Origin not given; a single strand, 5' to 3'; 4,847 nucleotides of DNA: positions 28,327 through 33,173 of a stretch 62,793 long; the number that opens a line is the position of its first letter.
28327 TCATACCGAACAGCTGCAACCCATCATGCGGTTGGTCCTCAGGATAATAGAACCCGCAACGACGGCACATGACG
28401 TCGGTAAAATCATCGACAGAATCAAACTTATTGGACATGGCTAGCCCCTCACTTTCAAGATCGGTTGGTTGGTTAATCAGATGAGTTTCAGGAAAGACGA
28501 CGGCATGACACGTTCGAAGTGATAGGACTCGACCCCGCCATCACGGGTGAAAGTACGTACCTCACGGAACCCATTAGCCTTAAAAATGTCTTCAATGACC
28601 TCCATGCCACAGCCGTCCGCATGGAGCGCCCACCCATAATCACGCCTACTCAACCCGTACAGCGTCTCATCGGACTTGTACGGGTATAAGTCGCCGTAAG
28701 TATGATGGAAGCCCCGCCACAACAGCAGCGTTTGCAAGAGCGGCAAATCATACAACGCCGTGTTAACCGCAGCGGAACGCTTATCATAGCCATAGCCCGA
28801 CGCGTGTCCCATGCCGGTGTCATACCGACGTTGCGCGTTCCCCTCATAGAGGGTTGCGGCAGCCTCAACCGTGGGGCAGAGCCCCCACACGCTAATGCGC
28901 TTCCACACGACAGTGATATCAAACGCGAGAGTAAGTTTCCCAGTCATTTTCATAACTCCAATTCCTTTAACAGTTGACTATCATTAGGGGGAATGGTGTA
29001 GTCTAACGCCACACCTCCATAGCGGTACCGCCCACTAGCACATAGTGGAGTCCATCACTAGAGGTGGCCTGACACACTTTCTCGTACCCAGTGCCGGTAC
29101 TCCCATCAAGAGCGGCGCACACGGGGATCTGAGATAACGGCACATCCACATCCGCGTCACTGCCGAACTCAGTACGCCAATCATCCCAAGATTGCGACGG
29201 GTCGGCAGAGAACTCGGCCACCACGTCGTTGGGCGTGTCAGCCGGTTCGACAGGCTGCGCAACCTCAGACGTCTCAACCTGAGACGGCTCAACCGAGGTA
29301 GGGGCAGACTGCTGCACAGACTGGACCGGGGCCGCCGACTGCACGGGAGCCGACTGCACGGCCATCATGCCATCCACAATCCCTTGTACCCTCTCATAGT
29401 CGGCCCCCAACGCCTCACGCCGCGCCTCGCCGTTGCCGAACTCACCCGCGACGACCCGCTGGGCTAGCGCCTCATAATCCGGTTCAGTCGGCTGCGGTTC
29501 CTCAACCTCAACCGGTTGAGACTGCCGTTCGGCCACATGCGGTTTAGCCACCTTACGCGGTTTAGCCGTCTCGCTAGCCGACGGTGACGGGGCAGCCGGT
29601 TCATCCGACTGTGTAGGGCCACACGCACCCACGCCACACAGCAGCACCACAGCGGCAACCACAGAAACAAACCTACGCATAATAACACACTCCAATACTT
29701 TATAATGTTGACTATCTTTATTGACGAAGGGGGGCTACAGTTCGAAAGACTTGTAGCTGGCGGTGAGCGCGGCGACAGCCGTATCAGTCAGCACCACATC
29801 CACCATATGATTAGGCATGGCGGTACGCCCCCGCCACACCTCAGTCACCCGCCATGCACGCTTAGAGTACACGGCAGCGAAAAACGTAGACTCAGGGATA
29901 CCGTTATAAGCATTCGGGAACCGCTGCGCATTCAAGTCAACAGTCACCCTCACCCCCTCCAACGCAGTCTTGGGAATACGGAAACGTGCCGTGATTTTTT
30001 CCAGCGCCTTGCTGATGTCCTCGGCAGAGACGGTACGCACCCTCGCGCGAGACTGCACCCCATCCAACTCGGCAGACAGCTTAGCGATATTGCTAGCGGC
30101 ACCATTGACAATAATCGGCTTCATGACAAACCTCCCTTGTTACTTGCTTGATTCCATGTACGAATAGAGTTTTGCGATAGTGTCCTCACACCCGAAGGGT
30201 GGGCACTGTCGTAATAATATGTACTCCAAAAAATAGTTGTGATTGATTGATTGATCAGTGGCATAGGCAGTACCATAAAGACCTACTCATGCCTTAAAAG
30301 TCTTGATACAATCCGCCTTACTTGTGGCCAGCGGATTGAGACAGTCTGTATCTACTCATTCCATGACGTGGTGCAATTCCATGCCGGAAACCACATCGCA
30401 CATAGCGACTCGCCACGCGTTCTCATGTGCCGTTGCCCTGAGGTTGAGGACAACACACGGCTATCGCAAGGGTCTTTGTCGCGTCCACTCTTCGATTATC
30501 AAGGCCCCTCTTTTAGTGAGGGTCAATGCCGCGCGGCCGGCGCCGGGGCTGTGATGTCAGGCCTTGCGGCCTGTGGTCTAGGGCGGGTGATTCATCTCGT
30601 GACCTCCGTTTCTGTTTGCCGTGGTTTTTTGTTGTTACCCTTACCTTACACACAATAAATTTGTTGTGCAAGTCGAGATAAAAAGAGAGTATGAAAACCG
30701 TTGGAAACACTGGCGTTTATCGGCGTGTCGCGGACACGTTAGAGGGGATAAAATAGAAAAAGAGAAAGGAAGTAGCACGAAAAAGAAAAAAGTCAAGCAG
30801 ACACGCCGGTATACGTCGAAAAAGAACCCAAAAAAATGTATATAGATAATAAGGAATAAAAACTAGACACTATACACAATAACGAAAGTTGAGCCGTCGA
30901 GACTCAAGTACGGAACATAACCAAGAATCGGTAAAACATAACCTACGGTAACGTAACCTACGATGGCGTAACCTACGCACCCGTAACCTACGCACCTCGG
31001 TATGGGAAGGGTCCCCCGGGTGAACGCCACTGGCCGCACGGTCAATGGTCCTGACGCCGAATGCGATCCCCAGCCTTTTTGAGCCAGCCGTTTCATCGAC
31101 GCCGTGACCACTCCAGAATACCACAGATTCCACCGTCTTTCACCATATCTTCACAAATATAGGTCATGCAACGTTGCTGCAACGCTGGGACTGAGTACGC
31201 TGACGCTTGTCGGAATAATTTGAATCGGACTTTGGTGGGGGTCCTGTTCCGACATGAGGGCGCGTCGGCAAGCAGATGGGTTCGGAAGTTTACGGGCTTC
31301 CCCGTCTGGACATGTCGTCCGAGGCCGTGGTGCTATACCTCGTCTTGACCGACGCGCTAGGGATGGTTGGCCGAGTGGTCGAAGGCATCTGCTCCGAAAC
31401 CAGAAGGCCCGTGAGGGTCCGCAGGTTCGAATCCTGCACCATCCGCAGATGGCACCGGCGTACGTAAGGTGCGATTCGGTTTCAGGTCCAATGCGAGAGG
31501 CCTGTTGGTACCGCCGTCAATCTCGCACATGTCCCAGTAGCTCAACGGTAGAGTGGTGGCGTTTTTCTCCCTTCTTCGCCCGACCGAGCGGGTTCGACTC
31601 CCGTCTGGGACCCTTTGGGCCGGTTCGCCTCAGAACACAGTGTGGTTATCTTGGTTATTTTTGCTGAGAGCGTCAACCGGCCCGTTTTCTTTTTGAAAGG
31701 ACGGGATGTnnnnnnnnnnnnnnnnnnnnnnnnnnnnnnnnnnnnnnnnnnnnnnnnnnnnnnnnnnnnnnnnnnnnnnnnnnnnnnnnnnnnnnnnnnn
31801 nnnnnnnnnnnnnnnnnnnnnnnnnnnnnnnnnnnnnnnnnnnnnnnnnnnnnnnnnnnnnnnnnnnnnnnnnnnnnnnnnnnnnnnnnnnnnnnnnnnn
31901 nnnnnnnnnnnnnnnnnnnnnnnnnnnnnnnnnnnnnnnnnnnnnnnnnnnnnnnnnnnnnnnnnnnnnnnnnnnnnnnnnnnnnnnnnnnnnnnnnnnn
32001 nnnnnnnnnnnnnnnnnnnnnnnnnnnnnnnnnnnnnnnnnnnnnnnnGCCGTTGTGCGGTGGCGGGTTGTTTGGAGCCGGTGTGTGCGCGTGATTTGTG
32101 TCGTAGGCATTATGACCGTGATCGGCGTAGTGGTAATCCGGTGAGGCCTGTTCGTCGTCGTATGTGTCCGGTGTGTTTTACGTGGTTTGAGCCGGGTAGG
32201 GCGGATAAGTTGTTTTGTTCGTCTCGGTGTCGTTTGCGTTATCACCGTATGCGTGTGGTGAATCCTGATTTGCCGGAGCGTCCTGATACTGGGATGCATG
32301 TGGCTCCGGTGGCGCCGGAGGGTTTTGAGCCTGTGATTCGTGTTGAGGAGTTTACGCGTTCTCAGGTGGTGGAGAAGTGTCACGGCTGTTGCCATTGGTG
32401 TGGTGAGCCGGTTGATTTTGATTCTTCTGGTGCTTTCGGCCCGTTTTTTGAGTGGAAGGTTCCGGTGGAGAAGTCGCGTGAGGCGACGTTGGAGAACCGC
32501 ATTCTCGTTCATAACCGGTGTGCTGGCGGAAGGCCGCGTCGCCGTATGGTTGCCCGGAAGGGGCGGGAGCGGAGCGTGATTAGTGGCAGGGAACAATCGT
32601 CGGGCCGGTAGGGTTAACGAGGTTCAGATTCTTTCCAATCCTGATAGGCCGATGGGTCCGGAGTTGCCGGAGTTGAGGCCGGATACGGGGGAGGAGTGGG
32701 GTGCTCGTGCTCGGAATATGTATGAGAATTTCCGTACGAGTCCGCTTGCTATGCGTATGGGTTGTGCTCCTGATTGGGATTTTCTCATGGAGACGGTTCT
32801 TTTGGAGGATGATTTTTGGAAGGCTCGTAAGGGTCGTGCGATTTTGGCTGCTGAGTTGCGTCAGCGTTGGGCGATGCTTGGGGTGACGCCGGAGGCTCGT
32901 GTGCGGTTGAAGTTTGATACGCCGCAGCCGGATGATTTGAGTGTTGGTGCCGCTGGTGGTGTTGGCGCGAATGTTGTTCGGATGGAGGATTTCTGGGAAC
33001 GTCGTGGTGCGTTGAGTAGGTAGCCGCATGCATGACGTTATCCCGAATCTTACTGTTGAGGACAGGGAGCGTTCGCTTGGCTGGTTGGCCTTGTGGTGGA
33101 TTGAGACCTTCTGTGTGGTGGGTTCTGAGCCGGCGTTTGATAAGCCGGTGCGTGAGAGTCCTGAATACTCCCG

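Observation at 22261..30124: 7.9-kb reverse-strand island of 16 ORFans between the replication and packaging modules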

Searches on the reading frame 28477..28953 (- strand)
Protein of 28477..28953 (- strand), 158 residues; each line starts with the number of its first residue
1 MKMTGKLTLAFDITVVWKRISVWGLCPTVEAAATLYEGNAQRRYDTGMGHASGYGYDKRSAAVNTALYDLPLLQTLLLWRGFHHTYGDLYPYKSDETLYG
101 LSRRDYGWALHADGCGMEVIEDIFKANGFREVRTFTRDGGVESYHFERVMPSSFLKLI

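Call 5: search_protein_families(library=pfam, max_evalue=0.1, proteins=[window:28477-28953:-])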
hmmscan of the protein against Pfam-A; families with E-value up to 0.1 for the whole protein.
window:28477-28953:- (158 aa): 0 families

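Call 8: search_protein_families(library=phrogs, max_evalue=0.01, proteins=[window:28477-28953:-])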
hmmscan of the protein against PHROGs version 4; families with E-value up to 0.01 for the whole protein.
window:28477-28953:- (158 aa): 1 family
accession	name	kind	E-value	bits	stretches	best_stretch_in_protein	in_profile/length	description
phrog_7028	-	unknown function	0.0003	21.9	1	39-70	66-97/130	-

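Call 10: search_protein_families(library=padloc, max_evalue=0.01, proteins=[window:28477-28953:-])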
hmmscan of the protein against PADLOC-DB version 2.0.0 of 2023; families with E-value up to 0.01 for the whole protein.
window:28477-28953:- (158 aa): 0 families

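Call 62: search_protein_representatives(protein=window:28477-28953:-)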
Query: 158 residues. Proteins with E-value up to 0.001 (for the whole library): 73; up to 1e-10: 10; up to 1e-30: 2. The best 73 are listed.
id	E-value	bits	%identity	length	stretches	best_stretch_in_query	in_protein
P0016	1.4e-46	174.6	59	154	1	3-158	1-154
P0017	3.6e-37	144.0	85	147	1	3-82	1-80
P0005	4.4e-23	98.2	77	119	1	3-62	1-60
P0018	5.3e-18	81.7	73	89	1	42-110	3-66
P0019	9.0e-16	74.4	43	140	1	43-158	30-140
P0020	4.6e-15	72.1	41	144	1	8-158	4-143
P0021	8.7e-13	64.7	38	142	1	12-157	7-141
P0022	1.4e-12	64.0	43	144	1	1-157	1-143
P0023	1.5e-11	60.7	41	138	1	9-158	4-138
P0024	2.5e-11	60.0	43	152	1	27-157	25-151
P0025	1.5e-10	57.5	76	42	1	117-158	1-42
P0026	6.2e-10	55.4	33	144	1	11-156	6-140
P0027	8.6e-10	55.0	35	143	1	25-157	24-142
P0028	9.5e-10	54.8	76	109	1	3-43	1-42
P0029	1.0e-09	54.8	37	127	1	13-148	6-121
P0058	7.9e-05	38.8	35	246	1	9-130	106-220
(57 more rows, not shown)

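Call 64: search_protein_families(library=pfam, alignment_id=A5, max_evalue=0.01)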
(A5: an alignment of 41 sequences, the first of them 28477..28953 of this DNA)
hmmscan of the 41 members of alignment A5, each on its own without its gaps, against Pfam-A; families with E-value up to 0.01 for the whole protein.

A. member 1, window:28477-28953:- (158 aa): 0 families

B. families by the number of members that match (of 41 scanned): 1 family
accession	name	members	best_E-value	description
PF09783.14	Vac_ImportDeg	1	0.006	Vacuolar import and degradation protein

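Call 66: search_solved_structures(query=A5, max_evalue=1, show_alignments=2)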
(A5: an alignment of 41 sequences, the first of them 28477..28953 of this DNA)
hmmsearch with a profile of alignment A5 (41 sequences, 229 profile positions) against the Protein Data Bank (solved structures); distinct sequences matched with E-value up to 1: 1.
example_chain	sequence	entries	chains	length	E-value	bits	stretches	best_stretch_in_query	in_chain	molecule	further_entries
1hey_A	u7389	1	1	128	0.61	13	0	184-213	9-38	CHEY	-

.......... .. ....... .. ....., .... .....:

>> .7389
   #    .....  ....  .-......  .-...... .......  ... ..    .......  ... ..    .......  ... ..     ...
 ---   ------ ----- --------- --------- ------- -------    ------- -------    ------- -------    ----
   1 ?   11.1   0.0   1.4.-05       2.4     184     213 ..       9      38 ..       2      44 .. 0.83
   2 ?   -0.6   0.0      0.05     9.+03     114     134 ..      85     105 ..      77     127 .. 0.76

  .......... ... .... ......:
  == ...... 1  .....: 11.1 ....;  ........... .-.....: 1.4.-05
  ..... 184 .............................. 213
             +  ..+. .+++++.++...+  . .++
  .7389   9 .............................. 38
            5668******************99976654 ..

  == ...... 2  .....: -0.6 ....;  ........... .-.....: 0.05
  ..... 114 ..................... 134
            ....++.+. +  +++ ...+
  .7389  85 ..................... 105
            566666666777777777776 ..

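Call 77: search_dna_similar(query=P0058, collection=plasmids, mode=protein, max_evalue=0.001, max_rows=12)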
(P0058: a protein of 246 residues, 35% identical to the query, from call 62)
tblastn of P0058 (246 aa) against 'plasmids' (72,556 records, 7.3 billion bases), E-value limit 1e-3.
No match.

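Call 78: search_dna_similar(query=P0058, collection=phages, mode=protein, max_evalue=0.001, max_rows=12)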
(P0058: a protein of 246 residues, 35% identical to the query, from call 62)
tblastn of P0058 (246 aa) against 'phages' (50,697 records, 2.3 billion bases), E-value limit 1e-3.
No match.

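Call 80: search_protein_families(library=ncbifam, max_evalue=0.05, proteins=[window:28477-28953:-])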
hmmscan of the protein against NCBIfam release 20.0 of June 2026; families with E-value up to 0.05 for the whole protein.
window:28477-28953:- (158 aa): 0 families

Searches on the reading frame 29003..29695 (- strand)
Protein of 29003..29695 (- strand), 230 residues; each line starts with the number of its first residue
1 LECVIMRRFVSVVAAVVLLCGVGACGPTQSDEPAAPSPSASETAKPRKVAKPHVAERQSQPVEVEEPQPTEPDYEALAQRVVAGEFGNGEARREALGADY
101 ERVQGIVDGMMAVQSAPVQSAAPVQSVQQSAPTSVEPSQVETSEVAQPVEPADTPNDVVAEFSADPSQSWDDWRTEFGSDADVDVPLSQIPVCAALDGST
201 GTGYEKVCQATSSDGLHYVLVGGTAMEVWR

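Call 5: search_protein_families(library=pfam, max_evalue=0.1, proteins=[window:29003-29695:-])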
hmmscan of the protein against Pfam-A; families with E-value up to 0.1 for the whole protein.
window:29003-29695:- (230 aa): 1 family
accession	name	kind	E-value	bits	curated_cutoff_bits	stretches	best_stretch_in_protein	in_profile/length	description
PF08230.16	CW_7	-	5.4e-10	39.3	25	1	75-108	1-37/40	CW_7 repeat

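Call 8: search_protein_families(library=phrogs, max_evalue=0.01, proteins=[window:29003-29695:-])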
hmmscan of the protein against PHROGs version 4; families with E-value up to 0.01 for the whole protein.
window:29003-29695:- (230 aa): 3 families
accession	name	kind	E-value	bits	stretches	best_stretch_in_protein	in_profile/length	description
phrog_7698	-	lysis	1.3e-09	39.3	1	67-111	267-314/316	endolysin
phrog_3861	-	lysis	1.5e-06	28.4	1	74-120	198-244/455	amidase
phrog_30550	-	unknown function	0.00084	20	1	5-85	17-99/220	-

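Call 10: search_protein_families(library=padloc, max_evalue=0.01, proteins=[window:29003-29695:-])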
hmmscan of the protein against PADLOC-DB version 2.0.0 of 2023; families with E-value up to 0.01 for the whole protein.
window:29003-29695:- (230 aa): 0 families

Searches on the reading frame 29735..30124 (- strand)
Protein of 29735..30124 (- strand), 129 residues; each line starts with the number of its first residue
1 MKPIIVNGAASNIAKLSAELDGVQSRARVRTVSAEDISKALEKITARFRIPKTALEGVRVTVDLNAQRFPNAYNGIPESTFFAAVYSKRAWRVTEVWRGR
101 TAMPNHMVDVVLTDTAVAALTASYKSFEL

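Call 5: search_protein_families(library=pfam, max_evalue=0.1, proteins=[window:29735-30124:-])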
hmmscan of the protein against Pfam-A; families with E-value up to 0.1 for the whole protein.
window:29735-30124:- (129 aa): 0 families

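Call 8: search_protein_families(library=phrogs, max_evalue=0.01, proteins=[window:29735-30124:-])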
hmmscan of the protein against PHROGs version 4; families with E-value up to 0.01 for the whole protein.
window:29735-30124:- (129 aa): 0 families

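Call 10: search_protein_families(library=padloc, max_evalue=0.01, proteins=[window:29735-30124:-])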
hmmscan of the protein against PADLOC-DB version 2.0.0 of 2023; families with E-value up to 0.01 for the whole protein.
window:29735-30124:- (129 aa): 0 families

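Call 12: list_cluster_members(proteins=[window:29735-30121:-, window:28477-28950:-, window:27815-28435:-, window:27151-27771:-, window:26434-26835:-, window:24287-24844:-, window:23479-23892:-, window:23092-23463:-, window:22869-23156:-, window:22312-22866:-])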
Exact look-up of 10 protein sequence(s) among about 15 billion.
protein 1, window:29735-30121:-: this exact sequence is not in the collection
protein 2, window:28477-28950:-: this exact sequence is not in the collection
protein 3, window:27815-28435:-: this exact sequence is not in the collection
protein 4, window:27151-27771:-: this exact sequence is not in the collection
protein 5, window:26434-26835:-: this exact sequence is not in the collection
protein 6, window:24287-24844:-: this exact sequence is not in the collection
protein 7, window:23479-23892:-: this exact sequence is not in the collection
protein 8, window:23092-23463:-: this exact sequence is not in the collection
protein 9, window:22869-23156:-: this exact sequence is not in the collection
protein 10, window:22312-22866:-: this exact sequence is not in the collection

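Call 80: search_protein_families(library=ncbifam, max_evalue=0.05, proteins=[window:29735-30124:-])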
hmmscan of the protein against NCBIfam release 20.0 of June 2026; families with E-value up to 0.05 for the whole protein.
window:29735-30124:- (129 aa): 1 family
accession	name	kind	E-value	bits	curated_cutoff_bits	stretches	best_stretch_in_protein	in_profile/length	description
NF002900.0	PRK03467.1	equivalog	0.02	14.6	176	1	6-54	66-114/150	YhbP family protein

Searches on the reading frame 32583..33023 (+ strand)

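Call 15: search_protein_families(library=pfam, max_evalue=0.001, proteins=[window:32583-33023:+])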
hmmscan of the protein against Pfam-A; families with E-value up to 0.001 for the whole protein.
window:32583-33023:+ (146 aa): 1 family
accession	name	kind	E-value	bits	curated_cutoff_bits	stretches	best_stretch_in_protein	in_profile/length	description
PF25673.1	Terminase_7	-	3e-16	60.1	27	1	7-137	16-134/139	Phage terminase small subunit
